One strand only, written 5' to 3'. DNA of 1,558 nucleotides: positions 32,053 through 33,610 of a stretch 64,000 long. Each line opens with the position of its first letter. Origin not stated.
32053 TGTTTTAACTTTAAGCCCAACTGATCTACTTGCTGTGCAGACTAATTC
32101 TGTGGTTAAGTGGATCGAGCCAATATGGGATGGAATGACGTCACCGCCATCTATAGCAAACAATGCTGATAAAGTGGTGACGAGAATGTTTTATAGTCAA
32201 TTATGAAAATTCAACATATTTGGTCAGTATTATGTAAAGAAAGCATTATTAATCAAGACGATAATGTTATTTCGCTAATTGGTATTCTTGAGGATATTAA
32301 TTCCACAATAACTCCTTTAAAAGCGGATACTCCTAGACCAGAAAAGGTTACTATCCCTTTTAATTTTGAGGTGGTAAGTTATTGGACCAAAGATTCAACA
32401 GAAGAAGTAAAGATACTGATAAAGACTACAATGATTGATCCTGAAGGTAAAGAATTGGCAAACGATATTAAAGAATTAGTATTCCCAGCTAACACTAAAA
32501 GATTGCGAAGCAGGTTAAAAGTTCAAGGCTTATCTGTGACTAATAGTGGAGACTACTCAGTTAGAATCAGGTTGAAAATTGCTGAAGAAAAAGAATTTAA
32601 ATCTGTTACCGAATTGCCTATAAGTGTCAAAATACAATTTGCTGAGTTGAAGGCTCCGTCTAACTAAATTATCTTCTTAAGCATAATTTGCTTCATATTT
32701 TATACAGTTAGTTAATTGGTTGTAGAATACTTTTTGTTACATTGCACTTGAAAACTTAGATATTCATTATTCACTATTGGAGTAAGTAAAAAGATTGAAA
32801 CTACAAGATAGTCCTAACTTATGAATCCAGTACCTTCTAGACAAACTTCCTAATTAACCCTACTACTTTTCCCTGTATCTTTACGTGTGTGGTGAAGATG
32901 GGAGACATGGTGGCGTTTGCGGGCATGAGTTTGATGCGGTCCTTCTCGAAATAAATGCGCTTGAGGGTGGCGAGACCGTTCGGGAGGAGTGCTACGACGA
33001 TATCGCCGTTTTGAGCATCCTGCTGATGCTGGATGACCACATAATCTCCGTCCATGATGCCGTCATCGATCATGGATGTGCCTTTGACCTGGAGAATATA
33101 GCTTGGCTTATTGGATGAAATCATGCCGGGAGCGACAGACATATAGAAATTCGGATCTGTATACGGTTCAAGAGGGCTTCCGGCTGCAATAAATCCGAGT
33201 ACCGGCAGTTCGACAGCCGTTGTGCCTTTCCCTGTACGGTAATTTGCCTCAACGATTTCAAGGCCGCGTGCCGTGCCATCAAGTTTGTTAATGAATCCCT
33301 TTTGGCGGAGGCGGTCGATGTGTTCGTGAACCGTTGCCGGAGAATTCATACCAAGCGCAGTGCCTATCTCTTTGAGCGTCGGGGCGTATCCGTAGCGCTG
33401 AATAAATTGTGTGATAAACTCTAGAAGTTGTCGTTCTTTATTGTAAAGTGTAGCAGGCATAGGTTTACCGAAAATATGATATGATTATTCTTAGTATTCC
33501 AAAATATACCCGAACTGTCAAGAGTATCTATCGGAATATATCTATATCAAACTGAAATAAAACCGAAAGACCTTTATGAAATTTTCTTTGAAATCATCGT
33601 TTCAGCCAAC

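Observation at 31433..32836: AT-rich three-gene islet (DUF6883 - DUF4926 - unknown) wedged between dedA and lexA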

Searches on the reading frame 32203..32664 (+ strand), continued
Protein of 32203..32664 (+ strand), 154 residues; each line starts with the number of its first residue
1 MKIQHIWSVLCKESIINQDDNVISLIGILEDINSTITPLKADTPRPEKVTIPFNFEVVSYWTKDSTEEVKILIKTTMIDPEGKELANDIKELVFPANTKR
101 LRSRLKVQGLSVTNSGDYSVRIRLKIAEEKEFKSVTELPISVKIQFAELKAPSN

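Call 92: search_protein_families(library=pfam, proteins=[L014:4285-4569:+, L018:4085-4369:+, L020:4370-4672:+, L066:2430-2714:+], max_evalue=5)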
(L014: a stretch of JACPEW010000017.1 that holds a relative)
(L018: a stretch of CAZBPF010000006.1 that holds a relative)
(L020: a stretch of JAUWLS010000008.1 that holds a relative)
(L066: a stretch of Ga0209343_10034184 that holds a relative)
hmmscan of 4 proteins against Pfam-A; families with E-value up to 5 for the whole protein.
L014:4285-4569:+ (95 aa): 0 families

L018:4085-4369:+ (95 aa): 1 family
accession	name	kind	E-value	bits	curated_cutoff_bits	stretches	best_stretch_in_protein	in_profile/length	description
PF18812.6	PBECR3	-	0.024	15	30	1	10-85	35-115/115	phage-Barnase-EndoU-ColicinE5/D-RelE like nuclease3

L020:4370-4672:+ (101 aa): 0 families

L066:2430-2714:+ (95 aa): 1 family
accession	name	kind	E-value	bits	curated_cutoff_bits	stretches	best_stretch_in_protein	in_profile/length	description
PF21982.2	RecX_HTH1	-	0.031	14.7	26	1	68-92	4-28/40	RecX, first three-helix domain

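Call 100: search_protein_families(library=pfam, alignment_id=A2, max_evalue=0.01)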
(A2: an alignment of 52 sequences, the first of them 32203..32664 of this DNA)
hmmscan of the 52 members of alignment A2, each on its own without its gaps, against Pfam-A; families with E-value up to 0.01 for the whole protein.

A. member 1, window:32203-32664:+ (154 aa): 1 family
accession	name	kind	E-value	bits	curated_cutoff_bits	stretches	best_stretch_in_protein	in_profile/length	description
PF22091.2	DUF6941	-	0.00013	22.8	27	1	9-124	4-112/125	Family of unknown function (DUF6941)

B. families by the number of members that match (of 52 scanned): 5 families
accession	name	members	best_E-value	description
PF22091.2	DUF6941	48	9.5e-08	Family of unknown function (DUF6941)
PF07686.23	V-set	1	0.00028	Immunoglobulin V-set domain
PF07495.19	Y_Y_Y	1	0.00046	Y_Y_Y domain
PF17786.7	Mannosidase_ig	1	0.002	Mannosidase Ig/CBM-like domain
PF18231.7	SerK_C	1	0.0062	L-serine kinase SerK, C-terminal domain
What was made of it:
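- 32203..32667 (+): Gene C: 154-aa all-beta (Ig-like sandwich) protein, a divergent DUF6941 member. It is the third component shared by three TA families and the proposed partner of the antitoxin tail. 48 of 52 family members hit PF22091 (call 100).
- On Pfam DUF6941 (PF22091): However, 48 of 52 homologues match at E<=0.01, with a best E of 9.5e-8 (call 100).
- Checked: However, 48 of 52 family members hit DUF6941 at E<=0.01 (call 100).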

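Call 101: search_dna_similar(query=window:32203-32664:+, collection=plasmids, mode=protein, max_evalue=0.1)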
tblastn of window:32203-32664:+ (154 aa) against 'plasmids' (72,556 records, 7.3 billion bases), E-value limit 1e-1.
No match.

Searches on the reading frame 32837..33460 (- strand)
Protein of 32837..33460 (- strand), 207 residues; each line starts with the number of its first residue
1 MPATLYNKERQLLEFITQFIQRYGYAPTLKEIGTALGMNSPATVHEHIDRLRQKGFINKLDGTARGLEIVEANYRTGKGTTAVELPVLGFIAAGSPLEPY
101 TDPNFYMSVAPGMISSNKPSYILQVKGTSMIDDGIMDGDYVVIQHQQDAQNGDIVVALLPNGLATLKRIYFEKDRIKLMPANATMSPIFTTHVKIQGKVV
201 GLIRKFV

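Call 3: search_protein_families(library=pfam, proteins=[window:32840-33460:-], max_evalue=0.1)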
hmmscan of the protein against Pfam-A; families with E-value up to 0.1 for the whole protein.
window:32840-33460:- (207 aa): 8 families
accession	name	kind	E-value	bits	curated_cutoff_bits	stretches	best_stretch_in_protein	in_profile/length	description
PF00717.28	Peptidase_S24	-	5.3e-28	97.5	23.3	1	86-200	1-116/116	Peptidase S24-like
PF01726.22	LexA_DNA_bind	-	6.7e-18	64.7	23.7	1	7-66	6-65/65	LexA DNA binding domain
PF12802.13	MarR_2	-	0.0035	17.9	27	1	21-57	15-50/61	MarR family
PF01047.28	MarR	-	0.0056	17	24.6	1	28-60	19-50/59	MarR family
PF13412.12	HTH_24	-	0.0096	15.9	21.9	1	30-57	21-47/48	Winged helix-turn-helix DNA-binding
PF10502.14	Peptidase_S26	-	0.013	15.9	22.9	1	123-169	26-77/168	Signal peptidase, peptidase S26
PF11740.13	KfrA_N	-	0.027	15.6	26.1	1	20-53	12-45/113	Plasmid replication region DNA-binding N-term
PF08279.18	HTH_11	-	0.03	14.6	25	1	26-64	15-50/55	HTH domain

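Call 98: find_encoding_contigs(protein=window:32837-33460:-, flank=4000, max_places=10)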
Protein window:32837-33460:- (207 aa): 11 contigs read that carry it; 5 places shown.
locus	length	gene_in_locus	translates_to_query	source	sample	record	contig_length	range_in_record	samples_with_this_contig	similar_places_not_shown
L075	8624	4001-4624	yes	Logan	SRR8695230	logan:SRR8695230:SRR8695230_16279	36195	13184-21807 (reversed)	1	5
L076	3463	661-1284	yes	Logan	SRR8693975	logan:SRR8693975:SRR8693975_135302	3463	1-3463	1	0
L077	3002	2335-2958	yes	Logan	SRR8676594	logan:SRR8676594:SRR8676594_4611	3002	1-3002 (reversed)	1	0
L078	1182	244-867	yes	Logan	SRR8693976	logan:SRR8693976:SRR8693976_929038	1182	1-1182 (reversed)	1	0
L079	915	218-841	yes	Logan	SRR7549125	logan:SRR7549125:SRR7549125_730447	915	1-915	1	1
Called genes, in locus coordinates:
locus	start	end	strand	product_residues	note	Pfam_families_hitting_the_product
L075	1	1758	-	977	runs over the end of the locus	PF00005:ABC_tran (faint), PF02463:SMC_N (faint), PF03193:RsgA_GTPase (faint), PF13304:AAA_21 (faint), PF13555:AAA_29 (faint), PF17760:UvrA_inter, PF17755:UvrA_DNA-bind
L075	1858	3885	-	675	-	PF00270:DEAD (faint), PF04851:ResIII, PF17757:UvrB_inter, PF27431:UvrB_3rd, PF00271:Helicase_C, PF12344:UvrB, PF02151:UVR (weak)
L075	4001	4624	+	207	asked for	PF01726:LexA_DNA_bind, PF00717:Peptidase_S24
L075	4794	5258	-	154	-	-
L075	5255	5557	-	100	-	PF16277:DUF4926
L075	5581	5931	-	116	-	PF21814:DUF6883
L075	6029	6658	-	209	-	PF09335:VTT_dom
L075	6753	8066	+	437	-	-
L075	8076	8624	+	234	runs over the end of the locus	PF00590:TP_methylase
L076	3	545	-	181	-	?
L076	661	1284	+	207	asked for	PF01726:LexA_DNA_bind, PF00717:Peptidase_S24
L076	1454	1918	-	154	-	-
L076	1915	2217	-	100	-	PF16277:DUF4926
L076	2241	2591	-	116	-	PF21814:DUF6883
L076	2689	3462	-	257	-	?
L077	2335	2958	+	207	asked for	PF01726:LexA_DNA_bind, PF00717:Peptidase_S24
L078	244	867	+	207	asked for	PF01726:LexA_DNA_bind, PF00717:Peptidase_S24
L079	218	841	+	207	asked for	PF01726:LexA_DNA_bind, PF00717:Peptidase_S24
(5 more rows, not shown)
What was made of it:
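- Tried and rejected: I looked for an empty site: all contigs with an identical LexA that extend far enough carry the cassette (call 98).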
